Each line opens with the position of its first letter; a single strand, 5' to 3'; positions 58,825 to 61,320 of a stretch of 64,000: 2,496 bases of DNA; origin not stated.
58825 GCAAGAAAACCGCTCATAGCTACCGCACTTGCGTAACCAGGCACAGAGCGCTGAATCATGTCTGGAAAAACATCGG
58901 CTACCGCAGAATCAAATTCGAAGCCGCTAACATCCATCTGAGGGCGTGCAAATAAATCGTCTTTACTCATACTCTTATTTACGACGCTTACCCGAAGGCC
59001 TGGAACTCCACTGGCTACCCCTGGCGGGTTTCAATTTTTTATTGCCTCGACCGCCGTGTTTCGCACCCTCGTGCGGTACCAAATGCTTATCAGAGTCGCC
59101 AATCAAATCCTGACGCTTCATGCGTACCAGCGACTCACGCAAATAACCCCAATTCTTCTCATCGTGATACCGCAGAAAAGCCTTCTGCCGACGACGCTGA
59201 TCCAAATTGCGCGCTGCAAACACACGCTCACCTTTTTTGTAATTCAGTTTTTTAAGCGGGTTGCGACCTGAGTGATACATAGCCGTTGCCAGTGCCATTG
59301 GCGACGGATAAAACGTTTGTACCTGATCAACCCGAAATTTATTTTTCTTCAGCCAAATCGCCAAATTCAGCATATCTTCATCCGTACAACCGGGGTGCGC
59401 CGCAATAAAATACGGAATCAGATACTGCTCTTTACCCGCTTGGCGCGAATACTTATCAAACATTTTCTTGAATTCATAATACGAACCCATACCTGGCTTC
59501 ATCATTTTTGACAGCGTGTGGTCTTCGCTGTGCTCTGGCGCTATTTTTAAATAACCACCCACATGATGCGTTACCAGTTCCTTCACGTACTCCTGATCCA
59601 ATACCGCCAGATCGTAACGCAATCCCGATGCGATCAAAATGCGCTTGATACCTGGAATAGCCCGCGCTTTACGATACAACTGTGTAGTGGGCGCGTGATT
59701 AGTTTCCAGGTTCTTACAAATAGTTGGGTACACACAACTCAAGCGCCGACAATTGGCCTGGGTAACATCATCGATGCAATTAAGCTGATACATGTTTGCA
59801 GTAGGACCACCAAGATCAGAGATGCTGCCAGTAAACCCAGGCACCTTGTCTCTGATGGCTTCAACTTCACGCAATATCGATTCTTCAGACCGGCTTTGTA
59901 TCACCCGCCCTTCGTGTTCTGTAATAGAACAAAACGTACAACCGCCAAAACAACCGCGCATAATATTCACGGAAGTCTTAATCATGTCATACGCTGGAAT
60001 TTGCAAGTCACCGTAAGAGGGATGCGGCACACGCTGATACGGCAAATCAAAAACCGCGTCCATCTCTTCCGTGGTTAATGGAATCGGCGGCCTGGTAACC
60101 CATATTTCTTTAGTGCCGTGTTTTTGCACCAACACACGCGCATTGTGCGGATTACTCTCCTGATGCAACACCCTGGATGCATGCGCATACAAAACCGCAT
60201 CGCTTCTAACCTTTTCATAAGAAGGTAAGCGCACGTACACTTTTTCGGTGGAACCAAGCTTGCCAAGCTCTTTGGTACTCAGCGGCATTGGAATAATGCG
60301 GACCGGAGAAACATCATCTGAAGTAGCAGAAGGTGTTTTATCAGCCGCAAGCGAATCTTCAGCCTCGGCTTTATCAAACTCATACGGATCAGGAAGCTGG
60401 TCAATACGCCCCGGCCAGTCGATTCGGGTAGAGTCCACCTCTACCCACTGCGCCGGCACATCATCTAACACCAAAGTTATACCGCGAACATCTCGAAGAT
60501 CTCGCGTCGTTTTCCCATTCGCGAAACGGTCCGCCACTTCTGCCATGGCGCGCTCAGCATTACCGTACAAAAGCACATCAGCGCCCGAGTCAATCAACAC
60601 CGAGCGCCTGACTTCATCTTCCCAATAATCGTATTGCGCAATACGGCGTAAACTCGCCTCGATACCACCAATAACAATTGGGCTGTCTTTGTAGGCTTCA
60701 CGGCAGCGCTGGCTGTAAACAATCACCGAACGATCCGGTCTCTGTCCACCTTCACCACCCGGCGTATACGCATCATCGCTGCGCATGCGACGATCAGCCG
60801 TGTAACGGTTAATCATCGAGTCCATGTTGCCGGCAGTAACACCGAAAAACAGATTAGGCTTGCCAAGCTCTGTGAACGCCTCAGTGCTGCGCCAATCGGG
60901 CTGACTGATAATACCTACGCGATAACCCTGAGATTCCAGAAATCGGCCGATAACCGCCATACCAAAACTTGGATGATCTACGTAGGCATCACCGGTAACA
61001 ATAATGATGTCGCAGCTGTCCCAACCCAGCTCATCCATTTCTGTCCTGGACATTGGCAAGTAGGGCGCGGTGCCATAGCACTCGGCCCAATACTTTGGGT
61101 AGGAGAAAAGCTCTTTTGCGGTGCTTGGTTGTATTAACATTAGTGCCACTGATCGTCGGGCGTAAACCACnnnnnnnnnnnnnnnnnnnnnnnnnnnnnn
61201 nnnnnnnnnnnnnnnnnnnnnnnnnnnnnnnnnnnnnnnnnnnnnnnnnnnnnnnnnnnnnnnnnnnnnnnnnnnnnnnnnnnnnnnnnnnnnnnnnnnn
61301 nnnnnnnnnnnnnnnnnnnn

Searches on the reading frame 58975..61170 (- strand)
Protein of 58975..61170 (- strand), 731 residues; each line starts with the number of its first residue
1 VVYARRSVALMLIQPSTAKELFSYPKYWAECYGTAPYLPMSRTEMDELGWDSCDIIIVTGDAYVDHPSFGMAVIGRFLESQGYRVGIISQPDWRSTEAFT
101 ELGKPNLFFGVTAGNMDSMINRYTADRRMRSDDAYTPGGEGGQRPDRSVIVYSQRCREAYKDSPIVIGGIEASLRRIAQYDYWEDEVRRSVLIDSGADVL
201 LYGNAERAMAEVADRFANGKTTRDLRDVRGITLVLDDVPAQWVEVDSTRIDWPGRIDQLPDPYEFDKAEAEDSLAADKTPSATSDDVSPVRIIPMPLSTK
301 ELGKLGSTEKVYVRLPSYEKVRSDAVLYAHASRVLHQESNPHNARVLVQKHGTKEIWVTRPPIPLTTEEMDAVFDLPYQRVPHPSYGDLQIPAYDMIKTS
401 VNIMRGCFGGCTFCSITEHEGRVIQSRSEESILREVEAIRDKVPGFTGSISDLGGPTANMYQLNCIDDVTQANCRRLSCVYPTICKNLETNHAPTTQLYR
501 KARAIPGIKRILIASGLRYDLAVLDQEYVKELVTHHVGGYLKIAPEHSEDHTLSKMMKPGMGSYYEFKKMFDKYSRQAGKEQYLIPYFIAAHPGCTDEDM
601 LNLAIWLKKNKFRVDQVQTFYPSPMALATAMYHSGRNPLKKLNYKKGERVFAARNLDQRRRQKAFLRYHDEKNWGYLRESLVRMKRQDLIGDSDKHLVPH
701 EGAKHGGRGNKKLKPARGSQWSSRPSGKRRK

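Call 49: search_protein_families(library=ncbifam, proteins=[window:58975-61170:-], max_evalue=0.00001)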
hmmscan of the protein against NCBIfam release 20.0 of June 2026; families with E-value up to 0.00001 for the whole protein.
window:58975-61170:- (731 aa): 7 families
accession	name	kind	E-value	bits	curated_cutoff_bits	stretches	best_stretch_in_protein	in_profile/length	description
TIGR03904.1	SAM_YgiQ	equivalog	7.3e-260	863.2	462.35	1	37-666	1-557/558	YgiQ family radical SAM protein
TIGR00089.1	TIGR00089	subfamily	2.2e-10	39.9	251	1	395-439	137-180/429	MiaB/RimO family radical SAM methylthiotransferase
TIGR01125.1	TIGR01125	equivalog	9e-09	34.9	356.95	0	536-635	245-339/432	30S ribosomal protein S12 methylthiotransferase RimO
TIGR04014.1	B12_SAM_MJ_0865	equivalog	2.1e-08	33.4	360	1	401-442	163-204/434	methyl-coenzyme M reductase glutamine C-methyltransferase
TIGR01579.1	MiaB-like-C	equivalog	1e-07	31.6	357.05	0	395-442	137-183/416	tRNA (N(6)-L-threonylcarbamoyladenosine(37)-C(2))-methylthiotransferase MtaB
TIGR01578.1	MiaB-like-B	hypoth_equivalog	6.6e-06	25.2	314.7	0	398-433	134-169/421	tRNA (N(6)-L-threonylcarbamoyladenosine(37)-C(2))-methylthiotransferase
TIGR04013.1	B12_SAM_MJ_1487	hypoth_equivalog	8.5e-06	24.8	251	0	391-441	141-194/382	TIGR04013 family B12-binding domain/radical SAM domain-containing protein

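Call 58: find_homologous_proteins(query=window:58975-61170:-, max_evalue=1e-150)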
Query window:58975-61170:- (731 aa): 8000 proteins with E <= 1e-150 among 8000 candidates; the best 120 are listed.
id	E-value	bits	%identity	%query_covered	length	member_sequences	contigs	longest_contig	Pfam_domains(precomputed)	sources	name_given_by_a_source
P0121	0.0e+0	1596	94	99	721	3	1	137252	PF04055.28,PF11842.14,PF08497.16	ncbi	ncbi:MAG: YgiQ family radical SAM protein [Pseudomonadota bacterium]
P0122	0.0e+0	1369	-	-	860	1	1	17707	PF04055.28,PF11842.14,PF08497.16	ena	-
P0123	0.0e+0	1335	83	93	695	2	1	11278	PF04055.28,PF11842.14,PF08497.16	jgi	-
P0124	0.0e+0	1333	77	98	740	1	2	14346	PF04055.28,PF11842.14,PF08497.16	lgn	-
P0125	0.0e+0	1318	78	98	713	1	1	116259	PF04055.28,PF11842.14,PF08497.16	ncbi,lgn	-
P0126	0.0e+0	1311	78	97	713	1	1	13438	PF04055.28,PF11842.14,PF08497.16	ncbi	ncbi:MAG: YgiQ family radical SAM protein [Pseudomonadales bacterium]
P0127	0.0e+0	1309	76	98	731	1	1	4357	PF04055.28,PF11842.14,PF08497.16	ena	-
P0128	0.0e+0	1302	76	97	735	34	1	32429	PF04055.28,PF11842.14,PF08497.16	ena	-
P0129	0.0e+0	1301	76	98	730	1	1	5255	PF04055.28,PF11842.14,PF08497.16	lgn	-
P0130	0.0e+0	1301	77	97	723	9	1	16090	PF04055.28,PF11842.14,PF08497.16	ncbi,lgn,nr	ncbi:MAG: YgiQ family radical SAM protein [Pseudomonadales bacterium]|nr:YgiQ family radical SAM pro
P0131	0.0e+0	1301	76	97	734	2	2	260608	PF04055.28,PF11842.14,PF08497.16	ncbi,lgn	-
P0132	0.0e+0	1294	76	97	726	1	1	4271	PF04055.28,PF11842.14,PF08497.16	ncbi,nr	ncbi:YgiQ family radical SAM protein, partial [bacterium]|nr:YgiQ family radical SAM protein [bacter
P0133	0.0e+0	1294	75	97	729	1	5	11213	PF04055.28,PF11842.14,PF08497.16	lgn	-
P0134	0.0e+0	1293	76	97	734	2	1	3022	PF04055.28,PF11842.14,PF08497.16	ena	-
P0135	0.0e+0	1292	77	98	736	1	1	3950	PF04055.28,PF11842.14,PF08497.16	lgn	-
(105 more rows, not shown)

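Call 59: find_encoding_contigs(protein=P0121, flank=10000, max_places=2)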
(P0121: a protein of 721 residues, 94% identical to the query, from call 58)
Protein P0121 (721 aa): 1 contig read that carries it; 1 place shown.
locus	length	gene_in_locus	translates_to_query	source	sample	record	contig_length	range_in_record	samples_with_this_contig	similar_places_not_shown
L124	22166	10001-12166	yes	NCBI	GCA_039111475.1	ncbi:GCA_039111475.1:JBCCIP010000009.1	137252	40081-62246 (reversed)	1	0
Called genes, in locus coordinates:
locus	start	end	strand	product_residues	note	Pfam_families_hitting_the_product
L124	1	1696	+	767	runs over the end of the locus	PF00990:GGDEF, PF00563:EAL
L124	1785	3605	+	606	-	PF00009:GTP_EFTU, PF01926:MMR_HSR1 (weak), PF22042:EF-G_D2 (weak), PF03144:GTP_EFTU_D2, PF00679:EFG_C, PF21018:BipA_C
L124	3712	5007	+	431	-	PF04972:BON (weak), PF00691:OmpA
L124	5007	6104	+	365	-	PF24161:CCDC39 (weak)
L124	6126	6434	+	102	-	PF01035:DNA_binding_1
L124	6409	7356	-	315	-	PF00126:HTH_1, PF03466:LysR_substrate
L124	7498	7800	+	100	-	-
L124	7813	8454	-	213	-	PF10604:Polyketide_cyc2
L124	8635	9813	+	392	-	PF02771:Acyl-CoA_dh_N (weak), PF08028:Acyl-CoA_dh_2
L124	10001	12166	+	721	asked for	PF08497:Radical_SAM_N, PF04055:Radical_SAM, PF11842:DUF3362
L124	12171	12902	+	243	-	PF01739:CheR (faint), PF13847:Methyltransf_31, PF08241:Methyltransf_11, PF08242:Methyltransf_12, PF13649:Methyltransf_25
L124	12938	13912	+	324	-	PF08003:Methyltransf_9, PF13489:Methyltransf_23, PF13847:Methyltransf_31, PF08241:Methyltransf_11, PF08242:Methyltransf_12, PF13649:Methyltransf_25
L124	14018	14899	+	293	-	PF00106:adh_short, PF01370:Epimerase (weak), PF08659:KR (weak), PF13561:adh_short_C2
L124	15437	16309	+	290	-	PF00226:DnaJ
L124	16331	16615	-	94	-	-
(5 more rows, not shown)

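Call 60: find_encoding_contigs(protein=P0123, flank=5000, max_places=2)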
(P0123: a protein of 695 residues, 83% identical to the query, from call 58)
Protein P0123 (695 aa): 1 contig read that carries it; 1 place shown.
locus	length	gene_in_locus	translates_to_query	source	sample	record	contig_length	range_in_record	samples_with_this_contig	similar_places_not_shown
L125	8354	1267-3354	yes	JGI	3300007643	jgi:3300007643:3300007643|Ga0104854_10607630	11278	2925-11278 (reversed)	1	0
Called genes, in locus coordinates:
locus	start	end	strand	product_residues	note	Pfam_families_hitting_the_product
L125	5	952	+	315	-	PF08028:Acyl-CoA_dh_2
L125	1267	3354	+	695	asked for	PF08497:Radical_SAM_N, PF04055:Radical_SAM, PF11842:DUF3362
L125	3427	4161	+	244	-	PF00891:Methyltransf_2 (weak), PF01739:CheR (faint), PF13847:Methyltransf_31 (weak), PF08241:Methyltransf_11 (weak), PF08242:Methyltransf_12, PF13649:Methyltransf_25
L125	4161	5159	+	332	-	PF08003:Methyltransf_9, PF13489:Methyltransf_23, PF13649:Methyltransf_25, PF13847:Methyltransf_31, PF08241:Methyltransf_11, PF08242:Methyltransf_12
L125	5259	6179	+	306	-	PF00106:adh_short, PF01370:Epimerase (weak), PF08659:KR (weak), PF13561:adh_short_C2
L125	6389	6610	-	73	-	-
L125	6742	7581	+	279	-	PF00226:DnaJ, PF07238:PilZ (weak)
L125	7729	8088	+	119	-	PF00903:Glyoxalase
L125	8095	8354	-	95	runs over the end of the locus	PF11196:DUF2834 (weak)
